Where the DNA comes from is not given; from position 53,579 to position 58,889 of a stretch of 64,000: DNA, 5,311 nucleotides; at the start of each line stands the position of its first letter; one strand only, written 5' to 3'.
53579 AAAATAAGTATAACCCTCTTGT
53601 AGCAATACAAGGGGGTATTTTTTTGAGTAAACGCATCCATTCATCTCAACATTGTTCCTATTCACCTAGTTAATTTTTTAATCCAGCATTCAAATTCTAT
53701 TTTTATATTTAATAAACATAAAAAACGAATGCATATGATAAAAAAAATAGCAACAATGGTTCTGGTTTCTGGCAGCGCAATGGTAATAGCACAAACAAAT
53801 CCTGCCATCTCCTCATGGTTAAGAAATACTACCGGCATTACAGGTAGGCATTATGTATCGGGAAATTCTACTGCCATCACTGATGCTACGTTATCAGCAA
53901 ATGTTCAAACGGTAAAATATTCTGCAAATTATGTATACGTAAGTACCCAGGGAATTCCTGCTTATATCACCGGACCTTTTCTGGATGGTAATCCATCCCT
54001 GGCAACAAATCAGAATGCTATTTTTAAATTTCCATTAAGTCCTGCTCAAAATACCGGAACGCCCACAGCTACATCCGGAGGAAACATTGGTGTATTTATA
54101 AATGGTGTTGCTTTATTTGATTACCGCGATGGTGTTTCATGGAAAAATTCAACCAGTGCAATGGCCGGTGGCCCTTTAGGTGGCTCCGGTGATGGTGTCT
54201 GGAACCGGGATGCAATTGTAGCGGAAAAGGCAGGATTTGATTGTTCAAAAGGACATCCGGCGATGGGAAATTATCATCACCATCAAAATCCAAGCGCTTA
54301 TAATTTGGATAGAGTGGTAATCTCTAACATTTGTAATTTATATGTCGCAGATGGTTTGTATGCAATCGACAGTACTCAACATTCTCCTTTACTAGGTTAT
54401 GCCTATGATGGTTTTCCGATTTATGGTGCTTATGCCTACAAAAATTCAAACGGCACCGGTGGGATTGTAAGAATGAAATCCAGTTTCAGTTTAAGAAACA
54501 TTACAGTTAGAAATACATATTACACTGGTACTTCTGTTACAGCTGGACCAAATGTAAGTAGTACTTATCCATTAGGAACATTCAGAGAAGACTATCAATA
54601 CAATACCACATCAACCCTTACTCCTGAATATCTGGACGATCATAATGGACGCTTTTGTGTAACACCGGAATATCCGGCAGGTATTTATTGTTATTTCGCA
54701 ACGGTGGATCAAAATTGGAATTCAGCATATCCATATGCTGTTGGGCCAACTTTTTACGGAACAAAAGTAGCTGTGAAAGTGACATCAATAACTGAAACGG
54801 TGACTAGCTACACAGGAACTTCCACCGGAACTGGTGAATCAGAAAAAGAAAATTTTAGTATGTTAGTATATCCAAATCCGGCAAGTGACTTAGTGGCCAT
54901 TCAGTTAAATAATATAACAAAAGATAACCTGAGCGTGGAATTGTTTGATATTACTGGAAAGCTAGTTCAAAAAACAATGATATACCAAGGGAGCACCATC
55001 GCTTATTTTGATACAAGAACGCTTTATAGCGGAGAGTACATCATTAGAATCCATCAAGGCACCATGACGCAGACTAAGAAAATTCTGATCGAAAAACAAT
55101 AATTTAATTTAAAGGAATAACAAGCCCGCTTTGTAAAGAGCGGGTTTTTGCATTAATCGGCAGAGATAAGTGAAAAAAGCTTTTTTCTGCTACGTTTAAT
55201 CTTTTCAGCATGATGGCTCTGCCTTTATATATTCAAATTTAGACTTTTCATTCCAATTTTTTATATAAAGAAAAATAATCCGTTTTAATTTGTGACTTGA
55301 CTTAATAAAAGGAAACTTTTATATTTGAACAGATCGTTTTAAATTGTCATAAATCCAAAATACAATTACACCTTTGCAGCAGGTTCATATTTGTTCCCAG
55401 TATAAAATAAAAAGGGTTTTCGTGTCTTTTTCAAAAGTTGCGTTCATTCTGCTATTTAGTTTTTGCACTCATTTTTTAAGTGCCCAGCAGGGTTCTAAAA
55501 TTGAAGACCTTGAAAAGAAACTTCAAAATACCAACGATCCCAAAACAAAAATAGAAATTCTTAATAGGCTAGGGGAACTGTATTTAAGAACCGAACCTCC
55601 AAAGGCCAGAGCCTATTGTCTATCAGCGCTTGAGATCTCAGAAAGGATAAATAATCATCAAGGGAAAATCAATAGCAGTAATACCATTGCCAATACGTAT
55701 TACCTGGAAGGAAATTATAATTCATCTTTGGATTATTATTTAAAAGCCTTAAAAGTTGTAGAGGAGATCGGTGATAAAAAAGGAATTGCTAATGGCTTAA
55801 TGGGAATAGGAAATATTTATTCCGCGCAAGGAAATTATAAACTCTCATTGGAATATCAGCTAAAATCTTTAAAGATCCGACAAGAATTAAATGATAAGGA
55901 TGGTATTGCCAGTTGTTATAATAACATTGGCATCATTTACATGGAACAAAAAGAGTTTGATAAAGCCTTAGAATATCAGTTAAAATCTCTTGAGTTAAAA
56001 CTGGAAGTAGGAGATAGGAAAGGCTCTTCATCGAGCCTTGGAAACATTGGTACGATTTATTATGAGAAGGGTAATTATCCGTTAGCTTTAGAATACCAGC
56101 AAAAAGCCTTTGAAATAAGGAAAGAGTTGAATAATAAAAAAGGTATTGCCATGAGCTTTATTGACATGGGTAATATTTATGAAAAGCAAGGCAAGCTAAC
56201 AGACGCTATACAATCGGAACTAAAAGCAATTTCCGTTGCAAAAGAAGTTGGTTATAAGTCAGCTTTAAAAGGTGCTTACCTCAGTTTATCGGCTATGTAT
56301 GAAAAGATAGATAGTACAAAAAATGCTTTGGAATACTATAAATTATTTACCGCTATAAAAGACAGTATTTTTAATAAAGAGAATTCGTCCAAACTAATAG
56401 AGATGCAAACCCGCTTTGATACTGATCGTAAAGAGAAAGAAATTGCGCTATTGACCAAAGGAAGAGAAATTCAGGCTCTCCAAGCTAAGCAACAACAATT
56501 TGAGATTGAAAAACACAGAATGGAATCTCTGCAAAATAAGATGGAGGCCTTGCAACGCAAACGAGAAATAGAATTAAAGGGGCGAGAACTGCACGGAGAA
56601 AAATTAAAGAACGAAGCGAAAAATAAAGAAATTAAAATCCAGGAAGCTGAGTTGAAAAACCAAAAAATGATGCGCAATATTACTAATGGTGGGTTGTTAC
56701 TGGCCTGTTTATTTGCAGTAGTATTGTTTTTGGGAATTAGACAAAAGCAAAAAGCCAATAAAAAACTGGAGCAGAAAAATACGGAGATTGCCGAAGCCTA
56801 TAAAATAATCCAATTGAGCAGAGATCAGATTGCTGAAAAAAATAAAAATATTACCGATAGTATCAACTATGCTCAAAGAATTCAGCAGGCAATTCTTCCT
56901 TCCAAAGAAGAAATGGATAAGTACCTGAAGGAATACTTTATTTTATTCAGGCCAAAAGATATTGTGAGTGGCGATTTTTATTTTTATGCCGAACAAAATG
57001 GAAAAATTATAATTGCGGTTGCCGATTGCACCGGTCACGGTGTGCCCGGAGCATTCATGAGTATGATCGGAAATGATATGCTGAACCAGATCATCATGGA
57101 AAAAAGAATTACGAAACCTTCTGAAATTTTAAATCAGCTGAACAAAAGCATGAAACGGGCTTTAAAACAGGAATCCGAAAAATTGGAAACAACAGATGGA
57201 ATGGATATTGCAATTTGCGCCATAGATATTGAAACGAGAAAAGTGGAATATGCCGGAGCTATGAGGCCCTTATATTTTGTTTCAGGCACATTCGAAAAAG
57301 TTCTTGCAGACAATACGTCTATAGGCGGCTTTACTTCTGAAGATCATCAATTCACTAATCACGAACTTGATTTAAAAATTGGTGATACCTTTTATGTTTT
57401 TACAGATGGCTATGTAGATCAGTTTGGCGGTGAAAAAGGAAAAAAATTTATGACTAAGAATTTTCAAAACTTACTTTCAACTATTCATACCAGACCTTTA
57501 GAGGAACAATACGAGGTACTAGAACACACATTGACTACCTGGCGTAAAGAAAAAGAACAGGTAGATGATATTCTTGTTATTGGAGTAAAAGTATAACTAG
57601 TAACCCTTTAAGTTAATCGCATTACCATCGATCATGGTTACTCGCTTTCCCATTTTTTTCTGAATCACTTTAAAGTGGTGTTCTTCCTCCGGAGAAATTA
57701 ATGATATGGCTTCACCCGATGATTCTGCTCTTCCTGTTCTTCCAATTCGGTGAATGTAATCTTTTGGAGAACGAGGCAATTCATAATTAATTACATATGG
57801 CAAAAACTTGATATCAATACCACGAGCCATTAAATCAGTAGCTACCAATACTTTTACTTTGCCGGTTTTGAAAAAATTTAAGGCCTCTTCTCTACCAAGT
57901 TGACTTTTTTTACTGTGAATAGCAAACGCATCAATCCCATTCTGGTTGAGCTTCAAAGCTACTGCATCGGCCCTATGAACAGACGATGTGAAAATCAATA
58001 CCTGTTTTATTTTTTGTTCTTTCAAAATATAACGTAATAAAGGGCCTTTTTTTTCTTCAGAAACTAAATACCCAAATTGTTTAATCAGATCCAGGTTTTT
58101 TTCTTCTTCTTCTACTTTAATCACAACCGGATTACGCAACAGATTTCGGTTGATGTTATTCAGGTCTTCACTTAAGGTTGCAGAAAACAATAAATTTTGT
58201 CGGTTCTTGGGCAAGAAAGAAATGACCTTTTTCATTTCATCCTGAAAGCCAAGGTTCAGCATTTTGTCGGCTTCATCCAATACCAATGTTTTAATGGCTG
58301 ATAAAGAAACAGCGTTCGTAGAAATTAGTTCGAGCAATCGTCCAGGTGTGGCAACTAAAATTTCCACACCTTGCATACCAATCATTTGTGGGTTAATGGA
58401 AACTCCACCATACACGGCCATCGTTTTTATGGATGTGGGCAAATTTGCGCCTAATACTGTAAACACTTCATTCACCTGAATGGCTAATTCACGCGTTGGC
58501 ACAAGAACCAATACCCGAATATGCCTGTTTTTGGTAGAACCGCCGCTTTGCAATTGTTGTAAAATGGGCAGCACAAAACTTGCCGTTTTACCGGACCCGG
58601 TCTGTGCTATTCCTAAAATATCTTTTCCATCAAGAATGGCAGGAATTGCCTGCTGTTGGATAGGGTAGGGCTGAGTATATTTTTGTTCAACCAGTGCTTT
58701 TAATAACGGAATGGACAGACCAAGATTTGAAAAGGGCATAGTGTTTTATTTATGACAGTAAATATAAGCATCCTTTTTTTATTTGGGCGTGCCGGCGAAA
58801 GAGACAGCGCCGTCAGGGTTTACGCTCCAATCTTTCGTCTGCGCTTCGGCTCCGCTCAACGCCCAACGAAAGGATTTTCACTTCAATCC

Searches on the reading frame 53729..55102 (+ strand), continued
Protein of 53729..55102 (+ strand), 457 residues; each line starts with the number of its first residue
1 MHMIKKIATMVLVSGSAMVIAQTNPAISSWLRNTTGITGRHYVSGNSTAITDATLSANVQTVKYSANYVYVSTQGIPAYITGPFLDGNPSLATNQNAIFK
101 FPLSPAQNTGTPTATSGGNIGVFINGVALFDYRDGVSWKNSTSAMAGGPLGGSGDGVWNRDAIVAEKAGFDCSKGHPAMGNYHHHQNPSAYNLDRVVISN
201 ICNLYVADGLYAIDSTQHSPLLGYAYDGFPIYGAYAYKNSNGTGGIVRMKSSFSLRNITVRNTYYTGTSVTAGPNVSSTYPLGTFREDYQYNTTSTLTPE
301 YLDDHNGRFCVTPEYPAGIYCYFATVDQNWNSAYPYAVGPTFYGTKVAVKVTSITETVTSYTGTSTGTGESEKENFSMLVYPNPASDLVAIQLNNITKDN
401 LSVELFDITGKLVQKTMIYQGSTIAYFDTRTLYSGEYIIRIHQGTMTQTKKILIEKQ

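Call 29: find_encoding_contigs(protein=P0009, flank=6000, max_places=3)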
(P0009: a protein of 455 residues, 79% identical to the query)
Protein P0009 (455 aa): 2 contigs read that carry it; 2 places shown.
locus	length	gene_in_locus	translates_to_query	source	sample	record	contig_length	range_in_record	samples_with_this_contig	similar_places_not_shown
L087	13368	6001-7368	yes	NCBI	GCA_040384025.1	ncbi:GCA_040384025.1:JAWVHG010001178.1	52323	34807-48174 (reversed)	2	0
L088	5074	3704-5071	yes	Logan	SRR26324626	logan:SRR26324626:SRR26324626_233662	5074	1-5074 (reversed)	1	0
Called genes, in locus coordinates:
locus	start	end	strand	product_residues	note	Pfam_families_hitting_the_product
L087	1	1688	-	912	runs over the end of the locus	PF13620:CarboxypepD_reg (weak), PF14905:OMP_b-brl_3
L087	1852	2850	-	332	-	PF00044:Gp_dh_N, PF02800:Gp_dh_C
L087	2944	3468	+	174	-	PF04542:Sigma70_r2, PF07638:Sigma70_ECF (weak), PF08281:Sigma70_r4_2, PF04545:Sigma70_r4 (weak), PF22233:PhyR_sigma-like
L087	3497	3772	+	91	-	-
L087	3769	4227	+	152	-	-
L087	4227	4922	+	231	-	PF20243:MbnP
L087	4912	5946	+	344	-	PF00034:Cytochrom_C (faint), PF03150:CCP_MauG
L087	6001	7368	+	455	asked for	PF14240:YHYH, PF18962:Por_Secre_tail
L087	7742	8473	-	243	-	PF01557:FAA_hydrolase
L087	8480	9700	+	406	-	PF01266:DAO, PF06039:Mqo (faint), PF07992:Pyr_redox_2 (faint), PF13450:NAD_binding_8 (weak), PF13738:Pyr_redox_3 (faint)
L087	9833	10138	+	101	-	-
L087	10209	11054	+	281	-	PF00756:Esterase, PF12146:Hydrolase_4 (faint)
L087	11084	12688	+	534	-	PF00515:TPR_1, PF07719:TPR_2 (weak), PF13181:TPR_8 (weak), PF13374:TPR_10 (weak), PF13424:TPR_12, PF13424:TPR_12, PF17874:TPR_MalT, PF13424:TPR_12, +6 more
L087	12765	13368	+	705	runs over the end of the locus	PF05572:Peptidase_M43, PF18911:PKD_4 (weak), PF18962:Por_Secre_tail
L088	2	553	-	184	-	?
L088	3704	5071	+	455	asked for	PF14240:YHYH, PF18962:Por_Secre_tail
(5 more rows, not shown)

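Call 30: find_encoding_contigs(protein=P0010, flank=6000, max_places=3)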
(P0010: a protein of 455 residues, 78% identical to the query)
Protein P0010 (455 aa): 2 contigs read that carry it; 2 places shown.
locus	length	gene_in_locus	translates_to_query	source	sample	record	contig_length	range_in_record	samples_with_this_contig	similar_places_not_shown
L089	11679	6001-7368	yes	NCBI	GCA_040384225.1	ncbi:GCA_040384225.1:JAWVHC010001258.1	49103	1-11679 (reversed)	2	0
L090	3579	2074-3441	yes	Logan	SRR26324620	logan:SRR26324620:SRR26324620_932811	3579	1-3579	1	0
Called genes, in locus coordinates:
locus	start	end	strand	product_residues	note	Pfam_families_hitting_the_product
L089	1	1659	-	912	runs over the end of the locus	PF13620:CarboxypepD_reg (weak), PF14905:OMP_b-brl_3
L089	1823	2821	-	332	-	PF00044:Gp_dh_N, PF02800:Gp_dh_C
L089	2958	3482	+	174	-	PF04542:Sigma70_r2, PF08281:Sigma70_r4_2, PF04545:Sigma70_r4 (weak), PF22233:PhyR_sigma-like (weak)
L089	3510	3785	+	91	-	-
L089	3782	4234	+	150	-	-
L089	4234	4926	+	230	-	PF20243:MbnP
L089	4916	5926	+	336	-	PF00034:Cytochrom_C (faint), PF03150:CCP_MauG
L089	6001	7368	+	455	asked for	PF14240:YHYH, PF18962:Por_Secre_tail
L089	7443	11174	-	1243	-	PF05572:Peptidase_M43, PF00801:PKD (faint), PF18911:PKD_4 (faint), PF18962:Por_Secre_tail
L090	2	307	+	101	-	?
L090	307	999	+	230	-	PF20243:MbnP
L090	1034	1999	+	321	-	PF03150:CCP_MauG, PF00034:Cytochrom_C (faint)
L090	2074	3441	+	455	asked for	PF14240:YHYH, PF18962:Por_Secre_tail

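Call 43: find_encoding_contigs(protein=P0004, flank=6000, max_places=3)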
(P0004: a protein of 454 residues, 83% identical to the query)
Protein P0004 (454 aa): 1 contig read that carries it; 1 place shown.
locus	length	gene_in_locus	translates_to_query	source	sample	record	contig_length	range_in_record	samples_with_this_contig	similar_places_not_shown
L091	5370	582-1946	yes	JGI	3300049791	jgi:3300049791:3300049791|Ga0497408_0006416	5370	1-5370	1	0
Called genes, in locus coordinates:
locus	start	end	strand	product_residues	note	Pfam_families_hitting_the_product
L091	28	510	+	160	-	PF03150:CCP_MauG (faint), PF00034:Cytochrom_C (weak)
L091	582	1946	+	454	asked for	PF14240:YHYH, PF18962:Por_Secre_tail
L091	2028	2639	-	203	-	PF01557:FAA_hydrolase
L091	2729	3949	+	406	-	PF01266:DAO, PF13450:NAD_binding_8 (faint)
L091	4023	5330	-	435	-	PF01041:DegT_DnrJ_EryC1, PF00266:Aminotran_5 (faint)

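Call 44: find_encoding_contigs(protein=P0006, flank=6000, max_places=3)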
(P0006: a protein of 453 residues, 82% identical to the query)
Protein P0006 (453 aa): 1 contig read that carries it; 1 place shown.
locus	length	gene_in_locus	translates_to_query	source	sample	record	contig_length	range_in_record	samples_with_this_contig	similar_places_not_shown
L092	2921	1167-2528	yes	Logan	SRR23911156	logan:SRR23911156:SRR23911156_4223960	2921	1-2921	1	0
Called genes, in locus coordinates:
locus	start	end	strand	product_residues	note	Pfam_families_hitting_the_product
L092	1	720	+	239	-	?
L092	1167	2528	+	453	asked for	PF14240:YHYH, PF18962:Por_Secre_tail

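Call 45: find_encoding_contigs(protein=P0007, flank=6000, max_places=3)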
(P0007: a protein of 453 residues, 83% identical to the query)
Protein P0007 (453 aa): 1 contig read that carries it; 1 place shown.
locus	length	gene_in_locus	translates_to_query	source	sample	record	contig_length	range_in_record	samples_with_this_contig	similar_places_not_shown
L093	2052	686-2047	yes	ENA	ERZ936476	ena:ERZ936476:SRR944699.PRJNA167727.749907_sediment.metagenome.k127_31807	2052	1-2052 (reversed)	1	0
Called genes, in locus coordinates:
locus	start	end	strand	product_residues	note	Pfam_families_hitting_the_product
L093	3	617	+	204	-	?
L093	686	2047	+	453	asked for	PF14240:YHYH, PF18962:Por_Secre_tail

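Call 48: search_solved_structures(query=window:53735-55102:+, max_evalue=1)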
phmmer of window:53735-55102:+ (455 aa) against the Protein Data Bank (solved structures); distinct sequences matched with E-value up to 1: 4.
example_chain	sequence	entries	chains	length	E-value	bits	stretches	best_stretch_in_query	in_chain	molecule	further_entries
8glk_D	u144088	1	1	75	0.00017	23.6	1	376-452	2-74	Endonuclease I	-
9whd_A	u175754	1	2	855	0.00022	23.2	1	363-449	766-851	GH167 glycoside hydrolase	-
1vr8_A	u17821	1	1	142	0.021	16.7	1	179-270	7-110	GTP binding regulator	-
8glj_D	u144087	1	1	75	0.14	14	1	376-451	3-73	Por secretion system C-terminal sorting domain-containing protein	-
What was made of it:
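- Tried and rejected: The only matches of note in the PDB sequence search are to the T9SS sorting domain (call 48).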

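Call 64: predict_structure(alignment_id=A2)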
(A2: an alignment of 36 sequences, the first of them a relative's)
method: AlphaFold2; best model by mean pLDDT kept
length: 455 residues; sequences in the alignment: 36
mean_pLDDT: 41.9   pTM: 0.30
mean pLDDT of the five models: 41.9, 38.4, 35.0, 34.8, 34.2
residues with pLDDT >= 90: 0; 70-90: 38; 50-70: 72; < 50: 345
segments of 3 or more residues with pLDDT < 50: 1-4, 13-62, 71-96, 100-253, 269-283, 287-289, 291-349, 356-372, 380-384, 418-422
pLDDT, mean of each block of 10 residues (from residue 1): 53 42 26 26 28 38 51 37 29 46 40 32 31 36 31 42 34 29 27 36 38 38 25 32 34 54 50 41 49 40 30 30 29 32 41 50 29 52 47 55 82 59 60 83 79 69
secondary structure, 60 per line:
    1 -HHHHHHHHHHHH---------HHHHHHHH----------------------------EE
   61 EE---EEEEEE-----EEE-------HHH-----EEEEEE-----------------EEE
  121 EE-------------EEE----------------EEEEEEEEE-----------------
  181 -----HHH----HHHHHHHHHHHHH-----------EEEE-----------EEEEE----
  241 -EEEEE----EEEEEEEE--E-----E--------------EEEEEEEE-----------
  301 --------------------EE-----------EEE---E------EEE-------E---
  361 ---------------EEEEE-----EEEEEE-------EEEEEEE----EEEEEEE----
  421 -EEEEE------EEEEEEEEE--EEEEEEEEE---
elements in order: H2-13 H23-30 E59-62 E66-71 E77-79 E95-100 E118-122 E136-138 E155-163 H193-205 E217-220 E232-236 E242-246 E251-258 E282-289 E334-336 E347-349 E376-380 E386-391 E399-405 E410-416 E422-426 E433-441 E444-452
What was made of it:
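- On TPP riboswitch (RF00059): The function of YHYH is unknown: the only PDB sequence matches of note are to its T9SS sorting domain, and the AF2 model is unusable (calls 48, 64).
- Tried and rejected: The AlphaFold model from a shallow alignment had a mean pLDDT of 41.9, so no fold search was attempted (call 64).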

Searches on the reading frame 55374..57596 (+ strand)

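Call 9: search_protein_families(library=pfam, proteins=[window:55374-57596:+], max_evalue=0.001)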
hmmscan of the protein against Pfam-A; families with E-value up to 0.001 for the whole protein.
window:55374-57596:+ (740 aa): 11 families
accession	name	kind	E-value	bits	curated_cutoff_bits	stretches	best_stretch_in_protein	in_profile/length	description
PF13424.12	TPR_12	-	1.7e-40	137.5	30.1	3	138-209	2-75/77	Tetratricopeptide repeat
PF13374.12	TPR_10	-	1.6e-30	104.6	27.5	2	220-254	3-37/42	Tetratricopeptide repeat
PF07228.17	SpoIIE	-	3.3e-25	89.6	25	1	542-739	2-190/192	Stage II sporulation protein E (SpoIIE)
PF00515.34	TPR_1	-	3.9e-21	74.4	27.8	1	179-208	1-30/34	Tetratricopeptide repeat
PF07719.23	TPR_2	-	3.5e-20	70.8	27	1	179-208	1-30/34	Tetratricopeptide repeat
PF13181.12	TPR_8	-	1.9e-16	59.2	25.7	1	179-209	1-31/34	Tetratricopeptide repeat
PF13176.12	TPR_7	-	1.3e-13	50.3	27.9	0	183-215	3-35/36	Tetratricopeptide repeat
PF17874.7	TPR_MalT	-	2.9e-10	40.4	45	1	73-209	15-152/336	MalT-like TPR region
PF13432.12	TPR_16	-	8.6e-05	23.3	32.7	0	224-245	36-57/65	Tetratricopeptide repeat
PF13414.12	TPR_11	-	0.00045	20.3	26.8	0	107-128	2-23/42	TPR repeat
PF13431.12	TPR_17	-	0.00056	20.4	24.4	0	260-280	14-34/34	Tetratricopeptide repeat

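Call 10: search_protein_families(library=ncbifam, proteins=[window:55374-57596:+], max_evalue=0.001)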
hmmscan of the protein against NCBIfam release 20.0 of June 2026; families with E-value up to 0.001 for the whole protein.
window:55374-57596:+ (740 aa): 9 families
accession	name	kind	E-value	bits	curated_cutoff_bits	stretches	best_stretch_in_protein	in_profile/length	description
NF038263.1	prot_phos_SiaA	equivalog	1.7e-66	225.2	700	1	459-739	380-656/658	biofilm regulation protein phosphatase SiaA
NF053520.1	HK_Porph_FimS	equivalog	7e-32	110.5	600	2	145-430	130-408/618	sensor histidine kinase FimS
NF041717.1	HaaA_phane_TPR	equivalog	6.7e-25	87.4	1125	1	49-323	581-856/882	cyclophane-containing RiPP biosynthesis TPR protein HaaT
NF002725.1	PRK02603.1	equivalog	1.9e-09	37.8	143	2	112-192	48-119/173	photosystem I assembly protein Ycf3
NF040586.1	FxSxx_TPR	equivalog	3.4e-08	32.5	300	1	51-252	377-589/830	FxSxx-COOH system tetratricopeptide repeat protein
NF053617.1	SARPRegAfsRStmc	equivalog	5.2e-08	31.3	1430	1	130-290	727-887/986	SARP-family global regulator AfsR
NF053779.1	BT3442_fam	equivalog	1.4e-07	30.7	940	2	77-207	120-250/563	BT3442 family protein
NF058541.1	SusR_regulator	equivalog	1.5e-06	27.7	480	1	37-121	19-104/515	SusR family glycan utilization regulator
NF045505.1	RR_RssB_Pseudo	equivalog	3.7e-05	22.9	700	1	496-689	155-347/394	two-component system response regulator RssB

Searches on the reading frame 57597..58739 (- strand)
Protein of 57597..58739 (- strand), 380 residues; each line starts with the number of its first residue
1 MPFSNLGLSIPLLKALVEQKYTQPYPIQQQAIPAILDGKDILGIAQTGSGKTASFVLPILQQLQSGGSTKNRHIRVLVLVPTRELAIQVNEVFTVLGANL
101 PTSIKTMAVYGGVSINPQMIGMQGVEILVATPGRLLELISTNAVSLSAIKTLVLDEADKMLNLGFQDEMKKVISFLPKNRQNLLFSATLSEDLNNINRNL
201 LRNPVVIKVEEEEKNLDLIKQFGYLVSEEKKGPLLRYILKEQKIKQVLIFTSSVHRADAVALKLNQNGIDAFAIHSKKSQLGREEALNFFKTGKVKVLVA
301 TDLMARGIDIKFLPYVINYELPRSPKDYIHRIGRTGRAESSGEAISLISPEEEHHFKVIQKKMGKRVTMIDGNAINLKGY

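Call 9: search_protein_families(library=pfam, proteins=[window:57597-58739:-], max_evalue=0.001)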
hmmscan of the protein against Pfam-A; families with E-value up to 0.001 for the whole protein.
window:57597-58739:- (380 aa): 4 families
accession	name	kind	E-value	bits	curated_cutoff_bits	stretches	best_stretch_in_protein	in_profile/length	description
PF00270.35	DEAD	-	1.4e-48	165.3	26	1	25-195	1-166/167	DEAD/DEAH box helicase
PF00271.37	Helicase_C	-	6.1e-30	104.2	23.5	1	234-338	5-109/110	Helicase conserved C-terminal domain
PF04851.21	ResIII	-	1.2e-08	35.5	22.5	1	23-190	3-163/164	Type III restriction enzyme, res subunit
PF21090.3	P-loop_SecA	-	0.00023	21.3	27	1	228-312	16-99/205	SecA P-loop domain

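Call 10: search_protein_families(library=ncbifam, proteins=[window:57597-58739:-], max_evalue=0.001)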
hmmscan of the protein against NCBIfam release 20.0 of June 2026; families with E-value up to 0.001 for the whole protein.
window:57597-58739:- (380 aa): 37 families (the best 25 are shown)
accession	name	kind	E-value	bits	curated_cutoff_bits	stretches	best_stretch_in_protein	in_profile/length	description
NF007882.0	PRK10590.1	equivalog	1.7e-124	416.2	743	1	1-370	1-371/456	ATP-dependent RNA helicase RhlE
NF053711.1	RNA_heli_RhlE1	exception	1.2e-122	409.8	750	1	1-368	1-368/434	RNA helicase RhlE1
NF053710.1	RNA_heli_RhlE2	exception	3.9e-122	408.8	925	1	1-367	1-372/635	RNA helicase RhlE2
NF053631.1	RNA_helic_CshA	equivalog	2.4e-105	352.9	646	1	3-370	1-363/434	degradosome RNA helicase CshA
NF008744.0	PRK11776.1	equivalog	3.6e-105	352.2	524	1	2-370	5-368/460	ATP-dependent RNA helicase DbpA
NF008394.0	PRK11192.1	equivalog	3.7e-95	319.4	507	1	2-361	4-361/441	ATP-dependent RNA helicase SrmB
NF053636.1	DDHlcsCsdAPsy1082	equivalog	1e-89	301.4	890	1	3-367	5-366/512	DEAD/DEAH box helicase CsdA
NF002340.1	PRK01297.1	equivalog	9.1e-83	278.1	564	1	3-367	3-372/372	ATP-dependent RNA helicase RhlB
NF008642.0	PRK11634.1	equivalog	2.2e-81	274.1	989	1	3-368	8-369/628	DEAD/DEAH family ATP-dependent RNA helicase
NF003419.0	PRK04837.1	equivalog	1.4e-74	251.3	588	1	3-368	11-380/424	ATP-dependent RNA helicase RhlB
NF003390.0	PRK04537.1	equivalog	1.1e-67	229.4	732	1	2-347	10-360/572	ATP-dependent RNA helicase RhlB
TIGR01389.1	recQ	equivalog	2e-20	72.8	640.2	1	22-353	12-333/591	DNA helicase RecQ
NF010337.0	PRK13766.1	equivalog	2.3e-19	69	610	2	233-351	355-480/781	Hef nuclease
TIGR04121.1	DEXH_lig_assoc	equivalog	1.9e-18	65.6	850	1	16-346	6-354/804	ligase-associated DNA damage response DEXH box helicase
TIGR00614.1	recQ_fam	subfamily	1.3e-16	60.5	219.8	1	21-352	9-334/470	RecQ family ATP-dependent DNA helicase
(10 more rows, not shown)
